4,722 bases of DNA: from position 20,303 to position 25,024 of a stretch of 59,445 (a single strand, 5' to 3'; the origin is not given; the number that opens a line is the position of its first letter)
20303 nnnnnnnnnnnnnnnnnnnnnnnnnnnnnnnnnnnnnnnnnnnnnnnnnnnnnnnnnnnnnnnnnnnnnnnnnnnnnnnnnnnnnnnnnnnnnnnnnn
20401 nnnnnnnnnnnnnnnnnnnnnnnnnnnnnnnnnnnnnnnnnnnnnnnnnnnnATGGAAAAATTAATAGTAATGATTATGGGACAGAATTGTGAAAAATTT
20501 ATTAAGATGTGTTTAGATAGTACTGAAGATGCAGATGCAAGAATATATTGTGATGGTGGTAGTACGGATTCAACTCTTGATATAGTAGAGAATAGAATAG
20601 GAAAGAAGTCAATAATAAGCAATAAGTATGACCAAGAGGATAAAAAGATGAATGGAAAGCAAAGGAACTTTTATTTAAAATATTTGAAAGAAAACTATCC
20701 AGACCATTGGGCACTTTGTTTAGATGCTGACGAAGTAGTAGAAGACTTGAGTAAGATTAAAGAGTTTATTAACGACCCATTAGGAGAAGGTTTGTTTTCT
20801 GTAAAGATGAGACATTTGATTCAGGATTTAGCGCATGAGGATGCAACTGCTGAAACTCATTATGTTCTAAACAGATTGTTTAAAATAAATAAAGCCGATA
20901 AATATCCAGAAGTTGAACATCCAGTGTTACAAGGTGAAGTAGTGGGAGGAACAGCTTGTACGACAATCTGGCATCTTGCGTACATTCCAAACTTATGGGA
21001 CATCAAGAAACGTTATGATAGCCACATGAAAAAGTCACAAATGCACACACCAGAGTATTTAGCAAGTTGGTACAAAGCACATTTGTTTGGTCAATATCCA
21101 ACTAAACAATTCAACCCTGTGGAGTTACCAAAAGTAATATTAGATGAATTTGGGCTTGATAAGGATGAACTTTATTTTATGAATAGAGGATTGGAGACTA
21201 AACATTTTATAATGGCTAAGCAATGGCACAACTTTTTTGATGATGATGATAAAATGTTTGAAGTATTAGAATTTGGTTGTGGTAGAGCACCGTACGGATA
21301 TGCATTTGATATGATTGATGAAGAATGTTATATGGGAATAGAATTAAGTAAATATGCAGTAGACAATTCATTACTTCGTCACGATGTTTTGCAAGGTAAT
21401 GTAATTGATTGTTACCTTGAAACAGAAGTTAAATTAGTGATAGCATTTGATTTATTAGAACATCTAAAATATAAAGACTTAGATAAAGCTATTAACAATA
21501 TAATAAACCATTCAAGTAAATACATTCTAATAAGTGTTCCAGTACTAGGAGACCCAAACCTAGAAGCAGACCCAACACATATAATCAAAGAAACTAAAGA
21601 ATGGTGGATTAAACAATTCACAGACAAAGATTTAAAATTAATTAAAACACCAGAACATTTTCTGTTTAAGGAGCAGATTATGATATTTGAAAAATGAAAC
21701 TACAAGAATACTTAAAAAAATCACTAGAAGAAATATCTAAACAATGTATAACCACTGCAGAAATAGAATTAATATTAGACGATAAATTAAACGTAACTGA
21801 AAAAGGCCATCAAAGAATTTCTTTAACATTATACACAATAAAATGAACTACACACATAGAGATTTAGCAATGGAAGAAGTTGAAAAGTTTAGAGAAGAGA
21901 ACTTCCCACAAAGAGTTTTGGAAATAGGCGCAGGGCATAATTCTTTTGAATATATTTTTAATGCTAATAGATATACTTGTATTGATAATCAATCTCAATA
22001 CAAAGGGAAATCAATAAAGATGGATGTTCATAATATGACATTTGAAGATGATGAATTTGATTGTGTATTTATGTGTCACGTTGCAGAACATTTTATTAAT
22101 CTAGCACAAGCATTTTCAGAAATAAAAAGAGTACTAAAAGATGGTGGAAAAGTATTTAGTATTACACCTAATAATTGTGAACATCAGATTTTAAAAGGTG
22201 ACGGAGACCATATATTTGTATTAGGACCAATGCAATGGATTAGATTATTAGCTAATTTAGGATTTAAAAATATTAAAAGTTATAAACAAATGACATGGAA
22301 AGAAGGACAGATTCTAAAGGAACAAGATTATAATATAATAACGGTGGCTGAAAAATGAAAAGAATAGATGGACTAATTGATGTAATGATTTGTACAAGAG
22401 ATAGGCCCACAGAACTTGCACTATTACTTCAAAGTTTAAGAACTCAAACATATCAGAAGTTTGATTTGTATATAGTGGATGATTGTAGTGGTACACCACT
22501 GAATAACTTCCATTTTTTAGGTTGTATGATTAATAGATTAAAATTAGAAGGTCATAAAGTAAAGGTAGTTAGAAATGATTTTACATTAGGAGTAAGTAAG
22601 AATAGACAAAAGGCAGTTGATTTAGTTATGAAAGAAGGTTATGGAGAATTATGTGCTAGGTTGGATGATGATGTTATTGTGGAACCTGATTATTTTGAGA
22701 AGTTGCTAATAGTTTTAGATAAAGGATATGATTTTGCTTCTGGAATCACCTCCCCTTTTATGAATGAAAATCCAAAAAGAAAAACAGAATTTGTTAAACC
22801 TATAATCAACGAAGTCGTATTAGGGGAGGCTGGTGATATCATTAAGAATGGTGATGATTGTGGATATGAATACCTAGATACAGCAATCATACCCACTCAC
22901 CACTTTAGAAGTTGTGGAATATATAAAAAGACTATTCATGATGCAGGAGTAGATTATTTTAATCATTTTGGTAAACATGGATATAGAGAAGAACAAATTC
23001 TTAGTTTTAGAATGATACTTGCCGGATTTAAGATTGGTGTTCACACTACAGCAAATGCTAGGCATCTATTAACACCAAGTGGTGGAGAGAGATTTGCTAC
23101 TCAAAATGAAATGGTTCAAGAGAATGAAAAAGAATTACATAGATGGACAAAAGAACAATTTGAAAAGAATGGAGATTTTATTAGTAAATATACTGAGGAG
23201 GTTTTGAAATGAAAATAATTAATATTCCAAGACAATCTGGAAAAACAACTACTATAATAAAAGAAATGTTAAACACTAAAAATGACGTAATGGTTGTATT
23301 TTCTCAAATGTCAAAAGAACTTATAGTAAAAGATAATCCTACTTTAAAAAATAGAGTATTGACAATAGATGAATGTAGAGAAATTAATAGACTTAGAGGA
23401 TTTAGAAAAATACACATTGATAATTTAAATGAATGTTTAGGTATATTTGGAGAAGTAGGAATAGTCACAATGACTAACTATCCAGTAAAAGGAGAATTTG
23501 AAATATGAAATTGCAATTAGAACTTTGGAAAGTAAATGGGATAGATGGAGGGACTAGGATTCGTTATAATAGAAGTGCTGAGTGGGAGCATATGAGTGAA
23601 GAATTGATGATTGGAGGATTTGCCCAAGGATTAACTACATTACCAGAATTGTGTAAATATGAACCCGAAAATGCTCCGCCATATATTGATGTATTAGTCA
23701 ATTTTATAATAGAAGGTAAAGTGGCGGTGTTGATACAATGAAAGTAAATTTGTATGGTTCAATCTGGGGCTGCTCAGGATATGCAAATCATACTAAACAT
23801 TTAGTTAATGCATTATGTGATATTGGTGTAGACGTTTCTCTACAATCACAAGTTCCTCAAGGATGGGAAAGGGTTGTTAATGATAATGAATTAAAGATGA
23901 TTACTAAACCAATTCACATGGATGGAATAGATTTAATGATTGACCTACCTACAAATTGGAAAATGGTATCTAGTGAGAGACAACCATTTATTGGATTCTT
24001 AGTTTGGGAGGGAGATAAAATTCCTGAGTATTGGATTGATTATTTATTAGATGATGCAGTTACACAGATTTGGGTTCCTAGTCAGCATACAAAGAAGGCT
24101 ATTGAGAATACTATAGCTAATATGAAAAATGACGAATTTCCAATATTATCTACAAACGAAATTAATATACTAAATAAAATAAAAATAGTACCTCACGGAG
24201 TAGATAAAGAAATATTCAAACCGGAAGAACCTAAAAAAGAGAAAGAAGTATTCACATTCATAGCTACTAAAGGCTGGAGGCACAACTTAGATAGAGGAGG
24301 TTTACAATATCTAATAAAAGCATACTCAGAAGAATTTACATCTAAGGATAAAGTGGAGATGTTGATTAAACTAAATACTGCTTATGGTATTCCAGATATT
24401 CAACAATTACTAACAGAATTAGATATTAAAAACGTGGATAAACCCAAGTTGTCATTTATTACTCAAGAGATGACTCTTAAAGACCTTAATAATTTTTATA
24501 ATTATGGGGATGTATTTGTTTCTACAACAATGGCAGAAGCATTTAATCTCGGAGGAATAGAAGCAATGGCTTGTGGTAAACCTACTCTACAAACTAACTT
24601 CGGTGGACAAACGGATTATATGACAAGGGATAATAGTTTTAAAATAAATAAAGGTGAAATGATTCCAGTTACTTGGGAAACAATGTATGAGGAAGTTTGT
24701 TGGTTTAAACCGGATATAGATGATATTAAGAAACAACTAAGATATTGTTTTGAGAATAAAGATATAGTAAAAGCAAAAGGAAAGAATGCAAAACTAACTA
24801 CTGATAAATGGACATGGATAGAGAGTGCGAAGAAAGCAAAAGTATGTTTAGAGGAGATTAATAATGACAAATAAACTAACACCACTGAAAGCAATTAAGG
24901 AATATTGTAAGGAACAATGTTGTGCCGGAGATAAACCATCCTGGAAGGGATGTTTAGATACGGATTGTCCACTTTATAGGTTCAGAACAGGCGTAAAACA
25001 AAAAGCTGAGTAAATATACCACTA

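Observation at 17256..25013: Virus-encoded glycan-building island: four glycosyltransferases, two to three methyltransferase domains and a B12-radical-SAM enzyme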

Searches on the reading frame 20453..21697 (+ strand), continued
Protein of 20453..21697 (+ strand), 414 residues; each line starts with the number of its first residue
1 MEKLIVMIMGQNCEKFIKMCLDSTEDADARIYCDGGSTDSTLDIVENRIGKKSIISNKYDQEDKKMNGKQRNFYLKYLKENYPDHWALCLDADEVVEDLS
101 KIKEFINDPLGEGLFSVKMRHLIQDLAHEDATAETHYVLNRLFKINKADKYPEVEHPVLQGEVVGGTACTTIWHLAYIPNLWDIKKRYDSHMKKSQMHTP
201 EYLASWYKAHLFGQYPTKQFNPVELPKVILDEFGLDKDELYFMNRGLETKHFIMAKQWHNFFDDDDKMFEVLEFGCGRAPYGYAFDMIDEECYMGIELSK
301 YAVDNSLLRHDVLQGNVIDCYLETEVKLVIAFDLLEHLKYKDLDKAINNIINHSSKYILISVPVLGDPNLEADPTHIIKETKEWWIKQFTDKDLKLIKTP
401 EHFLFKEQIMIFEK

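Call 94: fold_search(model_id=the predicted structure, library=viral)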
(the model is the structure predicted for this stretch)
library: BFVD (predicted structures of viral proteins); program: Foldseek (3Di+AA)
matches with E <= 10: 1290; with E <= 0.001: 359
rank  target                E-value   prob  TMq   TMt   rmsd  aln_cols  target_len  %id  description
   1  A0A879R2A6            2.5e-16  1.00  0.33  0.27  17.6       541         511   13  Glycosyltransferase [Synechococcus phage S-SRM01]
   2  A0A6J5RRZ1            4.7e-14  1.00  0.33  0.21  19.6       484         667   12  Glycosyl transferase family 2 [uncultured Caudovirales phage]
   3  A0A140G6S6            2.3e-12  1.00  0.37  0.52   5.2       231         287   19  Methyltransferase [Arthrobacter phage Kitkat]
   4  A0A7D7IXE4            1.5e-11  1.00  0.35  0.50  14.7       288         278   16  (no name in the UniProt tables at hand)
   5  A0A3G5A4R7            2.3e-11  1.00  0.33  0.26  20.1       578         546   12  Uncharacterized protein [Homavirus sp.]
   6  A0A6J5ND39            8.3e-11  1.00  0.33  0.18  22.2       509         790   11  Glycosyltransferase, DXD sugar-binding motif [uncultured Caudovirales phage]
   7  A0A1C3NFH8            1.3e-10  1.00  0.33  0.36  15.1       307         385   14  (no name in the UniProt tables at hand)
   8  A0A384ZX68            1.5e-10  1.00  0.33  0.37  18.4       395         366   14  Putative glycosyl transferase [Dickeya phage vB_DsoM_JA29]
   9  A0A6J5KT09            2.0e-10  1.00  0.27  0.25  23.9       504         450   12  AdoMet_MTases domain containing protein [uncultured Caudovirales phage]
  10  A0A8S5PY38            2.7e-10  1.00  0.32  0.39  15.7       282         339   18  Glycosyltransferase [Myoviridae sp. ctgsk7]
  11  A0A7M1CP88            5.1e-10  1.00  0.36  0.63   3.0       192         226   14  (no name in the UniProt tables at hand)
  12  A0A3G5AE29            5.4e-10  1.00  0.33  0.24  16.1       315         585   16  Glycosyltransferase 2-like domain-containing protein [Satyrvirus sp.]
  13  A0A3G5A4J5            6.1e-10  1.00  0.33  0.17  21.3       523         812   11  Glycosyltransferase family 2 [Harvfovirus sp.]
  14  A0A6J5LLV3            7.7e-10  1.00  0.28  0.10  17.3       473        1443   11  Glyco_tranf_GTA_type domain containing protein [uncultured Caudovirales phage]
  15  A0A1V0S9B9            8.2e-10  1.00  0.25  0.14  19.5       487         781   14  Glycosyltransferase and methyltransferase domain protein [Catovirus CTV1]
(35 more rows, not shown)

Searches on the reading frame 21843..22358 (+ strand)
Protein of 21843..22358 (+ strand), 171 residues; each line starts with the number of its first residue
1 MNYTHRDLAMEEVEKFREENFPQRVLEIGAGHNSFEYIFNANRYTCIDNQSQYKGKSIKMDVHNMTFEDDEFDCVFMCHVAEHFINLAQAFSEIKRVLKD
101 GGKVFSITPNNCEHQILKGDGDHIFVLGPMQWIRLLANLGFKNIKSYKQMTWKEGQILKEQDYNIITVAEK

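Call 3: search_protein_families(library=pfam, proteins=[window:21843-22358:+], max_evalue=0.01)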
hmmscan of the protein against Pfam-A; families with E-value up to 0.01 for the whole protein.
window:21843-22358:+ (171 aa): 7 families
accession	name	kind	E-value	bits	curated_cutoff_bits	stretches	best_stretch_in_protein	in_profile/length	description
PF08241.18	Methyltransf_11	-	4.9e-14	53.2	21.2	1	42-105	19-94/95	Methyltransferase domain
PF13489.12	Methyltransf_23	-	3.1e-13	50.2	27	1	8-145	8-163/164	Methyltransferase domain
PF13649.12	Methyltransf_25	-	1.4e-08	35.7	27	1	54-102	47-97/97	Methyltransferase domain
PF08242.18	Methyltransf_12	-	4e-07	31.1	30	1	53-103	46-97/98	Methyltransferase domain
PF13847.12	Methyltransf_31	-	5.3e-07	29.9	27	1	59-111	60-114/145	Methyltransferase domain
PF01209.24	Ubie_methyltran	-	0.00016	21.5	20.1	1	56-118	101-163/233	ubiE/COQ5 methyltransferase family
PF05148.21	Methyltransf_8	-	0.00036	20.9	27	1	14-104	65-154/219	Hypothetical methyltransferase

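Call 15: search_protein_families(library=ncbifam, proteins=[window:21843-22358:+], max_evalue=0.01)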
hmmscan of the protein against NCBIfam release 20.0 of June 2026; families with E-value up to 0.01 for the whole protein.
window:21843-22358:+ (171 aa): 18 families
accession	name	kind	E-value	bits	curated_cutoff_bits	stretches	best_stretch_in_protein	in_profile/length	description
NF052510.1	methyltran_MpqE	exception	1.9e-06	27.4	335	1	54-115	99-160/234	methyl-plastoquinone biosynthesis methyltransferase MpqE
TIGR02072.1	BioC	equivalog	2e-06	27.8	184.95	1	20-105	33-131/244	malonyl-ACP O-methyltransferase BioC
NF001244.0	PRK00216.1-5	equivalog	2.2e-06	27.1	216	1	49-107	96-154/236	bifunctional demethylmenaquinone methyltransferase/2-methoxy-6-polyprenyl-1,4-benzoquinol methylase UbiE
TIGR01934.1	MenG_MenH_UbiE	subfamily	3.7e-06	26.4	158.35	1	52-115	87-150/223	ubiquinone/menaquinone biosynthesis methyltransferase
NF045823.1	PthPhpthDimycoMt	equivalog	1.1e-05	24.7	300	1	58-104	118-164/256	phthiotriol/phenolphthiotriol dimycocerosates methyltransferase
NF045667.1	MTase_DVU1556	equivalog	2.8e-05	23.7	155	1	24-104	25-117/213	DVU_1556 family methyltransferase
NF045882.1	PLipidMtase_Leg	equivalog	0.00013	21.8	390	1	59-156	96-191/207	phospholipid N-methyltransferase PmtA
NF001240.0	PRK00216.1-1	equivalog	0.00019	20.6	378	1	56-108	118-170/251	bifunctional demethylmenaquinone methyltransferase/2-methoxy-6-polyprenyl-1,4-benzoquinol methylase UbiE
NF047649.1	MTase_UXPK_star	exception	0.00025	20.2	460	1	61-104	136-179/283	methyltransferase/UXPK-star double selenoprotein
NF045825.1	FAmtase_mtf2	equivalog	0.00026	20.3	400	1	57-105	109-157/248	fatty-acid O-methyltransferase Mtf2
NF001243.0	PRK00216.1-4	equivalog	0.00049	19.5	235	1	57-111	102-156/237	demethylmenaquinone methyltransferase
TIGR01983.1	UbiG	equivalog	0.00084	18.7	102.95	1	61-110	105-155/228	bifunctional 2-polyprenyl-6-hydroxyphenol methylase/3-demethylubiquinol 3-O-methyltransferase UbiG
NF001242.0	PRK00216.1-3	equivalog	0.0012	18.3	351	1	45-118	114-187/258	bifunctional demethylmenaquinone methyltransferase/2-methoxy-6-polyprenyl-1,4-benzoquinol methylase UbiE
NF040539.1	AST_met_ArsM_2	exception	0.0015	18.4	240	1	48-103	105-160/262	putative arsinothricin biosynthesis methyltransferase ArsM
NF004452.0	PRK05785.1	equivalog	0.0015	18.1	207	1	11-105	43-144/228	hypothetical protein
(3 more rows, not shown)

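Call 85: search_protein_families(library=padloc, proteins=[window:21843-22358:+], max_evalue=0.001)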
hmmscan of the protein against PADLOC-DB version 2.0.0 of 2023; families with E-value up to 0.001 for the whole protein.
window:21843-22358:+ (171 aa): 1 family
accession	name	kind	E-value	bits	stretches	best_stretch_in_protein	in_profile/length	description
PDLC04134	mad2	-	7.2e-08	29.7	1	58-142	344-418/492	mads_2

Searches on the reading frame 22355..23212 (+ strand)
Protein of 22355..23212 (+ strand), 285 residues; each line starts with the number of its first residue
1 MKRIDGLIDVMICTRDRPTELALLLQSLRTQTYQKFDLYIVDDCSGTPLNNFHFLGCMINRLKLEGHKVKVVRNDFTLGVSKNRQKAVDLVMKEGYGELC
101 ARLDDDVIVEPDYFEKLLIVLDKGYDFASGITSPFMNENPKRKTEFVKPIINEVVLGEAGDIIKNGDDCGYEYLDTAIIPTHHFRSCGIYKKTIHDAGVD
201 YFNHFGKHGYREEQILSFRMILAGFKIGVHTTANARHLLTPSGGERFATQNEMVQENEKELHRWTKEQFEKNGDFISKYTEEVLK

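Call 3: search_protein_families(library=pfam, proteins=[window:22355-23212:+], max_evalue=0.01)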
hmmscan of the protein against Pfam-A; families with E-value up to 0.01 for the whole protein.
window:22355-23212:+ (285 aa): 2 families
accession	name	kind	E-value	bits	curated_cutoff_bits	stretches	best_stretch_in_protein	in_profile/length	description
PF00535.33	Glycos_transf_2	-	1.5e-14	54.7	23.3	1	10-144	2-128/168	Glycosyl transferase family 2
PF13641.12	Glyco_tranf_2_3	-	0.00027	21.4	27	1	9-137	4-126/230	Glycosyltransferase like family 2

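Call 15: search_protein_families(library=ncbifam, proteins=[window:22355-23212:+], max_evalue=0.01)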
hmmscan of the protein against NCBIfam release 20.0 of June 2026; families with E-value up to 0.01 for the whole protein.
window:22355-23212:+ (285 aa): 11 families
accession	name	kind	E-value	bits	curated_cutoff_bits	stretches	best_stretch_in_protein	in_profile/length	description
NF041875.1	EPS_EpsD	equivalog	1.4e-08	34.5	370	1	8-116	1-99/325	exopolysaccharide biosynthesis glycosyltransferase EpsD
TIGR03965.1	mycofact_glyco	equivalog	1e-07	31.2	280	1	9-122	77-180/467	mycofactocin biosynthesis glycosyltransferase MftF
NF050050.1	ProtGlycPglI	equivalog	6.8e-06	25.7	500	1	8-129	4-116/306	GalNAc(5)-diNAcBac-PP-undecaprenol beta-1,3-glucosyltransferase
NF041394.1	GtaseAglG_Halo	equivalog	1.7e-05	24.3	440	1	9-128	4-114/304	glucosyl-dolichyl phosphate glucuronosyltransferase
TIGR04017.1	WcaA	equivalog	3.6e-05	23.5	495.75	1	7-112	6-101/279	colanic acid biosynthesis glycosyltransferase WcaA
NF047683.1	TeichurnBiosyTuaG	equivalog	4.4e-05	23.2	400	1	6-128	6-119/252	teichuronic acid biosynthesis protein TuaG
NF007453.0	PRK10018.1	equivalog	0.00012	21.8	382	1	6-112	6-102/280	colanic acid biosynthesis glycosyltransferase WcaA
NF053739.1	GlytfEpsEBac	equivalog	0.00037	19.6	450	1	24-128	19-114/265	glycosyltransferase EpsE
NF038299.1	EPS_HpsN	equivalog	0.0004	19.5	425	1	7-115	2-100/317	hormogonium polysaccharide biosynthesis glycosyltransferase HpsN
TIGR04242.1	nodulat_NodC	equivalog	0.0058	15.6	550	1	8-119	50-154/395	chitooligosaccharide synthase NodC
NF007482.0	PRK10073.1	equivalog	0.0068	15.4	423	1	9-127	9-117/334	glycosyltransferase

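Call 30: search_protein_families(library=phrogs, proteins=[window:22355-23212:+], max_evalue=0.001)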
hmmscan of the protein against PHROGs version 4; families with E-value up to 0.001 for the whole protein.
window:22355-23212:+ (285 aa): 1 family
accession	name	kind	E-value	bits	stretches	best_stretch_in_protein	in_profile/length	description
phrog_14775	-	moron, auxiliary metabolic gene and host takeover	3.5e-05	24.5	1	67-149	37-115/203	glycosyltransferase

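Call 35: search_solved_structures(query=window:22355-23212:+, max_evalue=0.01)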
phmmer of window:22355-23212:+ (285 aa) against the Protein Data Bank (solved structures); distinct sequences matched with E-value up to 0.01: 1.
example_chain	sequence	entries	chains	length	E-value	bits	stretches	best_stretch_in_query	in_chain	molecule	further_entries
9jma_A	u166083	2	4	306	0.0034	20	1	7-128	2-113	GalNAc(5)-diNAcBac-PP-undecaprenol beta-1,3-glucosyltransferase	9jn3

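Call 85: search_protein_families(library=padloc, proteins=[window:22355-23212:+], max_evalue=0.001)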
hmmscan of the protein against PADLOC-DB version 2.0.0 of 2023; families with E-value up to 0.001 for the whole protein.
window:22355-23212:+ (285 aa): 0 families

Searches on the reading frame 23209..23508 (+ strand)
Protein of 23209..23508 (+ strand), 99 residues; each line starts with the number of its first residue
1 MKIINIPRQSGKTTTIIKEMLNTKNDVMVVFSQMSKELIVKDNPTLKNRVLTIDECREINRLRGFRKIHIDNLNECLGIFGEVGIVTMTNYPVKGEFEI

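Call 3: search_protein_families(library=pfam, proteins=[window:23209-23508:+], max_evalue=0.01)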
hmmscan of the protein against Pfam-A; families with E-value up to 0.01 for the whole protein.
window:23209-23508:+ (99 aa): 1 family
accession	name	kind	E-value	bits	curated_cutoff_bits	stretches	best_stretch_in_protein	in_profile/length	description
PF13173.12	AAA_14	-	0.0043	17.5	27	1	4-73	7-88/129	AAA domain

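Call 15: search_protein_families(library=ncbifam, proteins=[window:23209-23508:+], max_evalue=0.01)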
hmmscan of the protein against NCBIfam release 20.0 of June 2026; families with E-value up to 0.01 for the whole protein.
window:23209-23508:+ (99 aa): 0 families

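Call 85: search_protein_families(library=padloc, proteins=[window:23209-23508:+], max_evalue=0.001)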
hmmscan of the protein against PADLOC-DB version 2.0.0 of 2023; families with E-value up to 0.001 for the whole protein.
window:23209-23508:+ (99 aa): 0 families

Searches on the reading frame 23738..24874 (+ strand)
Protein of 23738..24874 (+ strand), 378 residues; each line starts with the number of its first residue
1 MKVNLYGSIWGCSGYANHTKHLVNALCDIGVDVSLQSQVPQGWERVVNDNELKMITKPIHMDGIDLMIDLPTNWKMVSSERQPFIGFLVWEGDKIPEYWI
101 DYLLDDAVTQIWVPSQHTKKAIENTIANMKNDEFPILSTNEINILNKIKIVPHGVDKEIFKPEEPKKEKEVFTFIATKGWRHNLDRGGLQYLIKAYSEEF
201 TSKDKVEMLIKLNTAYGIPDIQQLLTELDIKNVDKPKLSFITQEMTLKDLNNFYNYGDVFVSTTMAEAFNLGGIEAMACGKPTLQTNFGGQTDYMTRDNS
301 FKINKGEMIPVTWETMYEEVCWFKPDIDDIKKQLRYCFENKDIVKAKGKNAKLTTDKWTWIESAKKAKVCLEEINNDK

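Call 3: search_protein_families(library=pfam, proteins=[window:23738-24874:+], max_evalue=0.01)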
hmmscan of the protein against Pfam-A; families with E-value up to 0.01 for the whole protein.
window:23738-24874:+ (378 aa): 3 families
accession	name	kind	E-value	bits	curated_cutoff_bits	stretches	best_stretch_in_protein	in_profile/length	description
PF00534.26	Glycos_transf_1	-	2.3e-08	34.2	26.4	1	234-299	70-135/172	Glycosyl transferases group 1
PF13692.12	Glyco_trans_1_4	-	6.4e-08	33.4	27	1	187-296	15-116/142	Glycosyl transferases group 1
PF20706.3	GT4-conflict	-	0.0094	15.4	26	0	253-364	278-382/385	Family 4 Glycosyltransferase in conflict systems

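Call 15: search_protein_families(library=ncbifam, proteins=[window:23738-24874:+], max_evalue=0.01)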
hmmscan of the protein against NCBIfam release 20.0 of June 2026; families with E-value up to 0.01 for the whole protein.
window:23738-24874:+ (378 aa): 10 families
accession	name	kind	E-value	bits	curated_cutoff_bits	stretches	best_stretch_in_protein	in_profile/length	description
TIGR02149.1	glgA_Coryne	subfamily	2.6e-08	33.4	302.4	1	126-299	149-326/391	glycogen synthase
TIGR02470.1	sucr_synth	equivalog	1e-06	27.2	810.4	1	258-305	645-693/784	sucrose synthase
NF041876.1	EPS_EpsE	equivalog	3.1e-06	26.7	400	1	145-298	185-337/389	exopolysaccharide biosynthesis GT4 family glycosyltransferase EpsE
NF012028.0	PRK15484.1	subfamily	5.3e-06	25.8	618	1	147-299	162-320/380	lipopolysaccharide N-acetylglucosaminyltransferase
TIGR03088.1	stp2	hypoth_equivalog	6.1e-06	25.5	409.05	1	147-301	161-317/374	TIGR03088 family PEP-CTERM/XrtA system glycosyltransferase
TIGR04047.1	MSMEG_0565_glyc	hypoth_equivalog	1.1e-05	24.7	259.85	1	239-299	259-319/373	MSMEG_0565 family glycosyltransferase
TIGR03999.1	thiol_BshA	equivalog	1.6e-05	24.1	273.7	1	247-299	263-315/375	N-acetyl-alpha-D-glucosaminyl L-malate synthase BshA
TIGR02472.1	sucr_P_syn_N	equivalog_domain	5.8e-05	22.1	576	1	185-297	259-381/439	sucrose-phosphate synthase, putative, glycosyltransferase domain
TIGR03449.1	mycothiol_MshA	equivalog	0.00012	21.1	462.5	1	146-291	188-338/406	D-inositol-3-phosphate glycosyltransferase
NF053787.1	GlcN_PG_synth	equivalog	0.00087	18.2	480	1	146-296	164-301/361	N-acetylglucosaminyl phosphatidylglycerol synthase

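Call 30: search_protein_families(library=phrogs, proteins=[window:23738-24874:+], max_evalue=0.001)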
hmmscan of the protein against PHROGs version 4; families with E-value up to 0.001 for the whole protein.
window:23738-24874:+ (378 aa): 2 families
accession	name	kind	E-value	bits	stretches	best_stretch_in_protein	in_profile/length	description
phrog_2170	-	moron, auxiliary metabolic gene and host takeover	1.1e-25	91.5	1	14-372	17-370/374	glycosyltransferase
phrog_4356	-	moron, auxiliary metabolic gene and host takeover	1.3e-07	32.2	1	145-340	105-273/307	glycosyltransferase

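Call 85: search_protein_families(library=padloc, proteins=[window:23738-24874:+], max_evalue=0.001)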
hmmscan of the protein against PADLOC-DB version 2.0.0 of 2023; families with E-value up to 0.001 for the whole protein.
window:23738-24874:+ (378 aa): 0 families
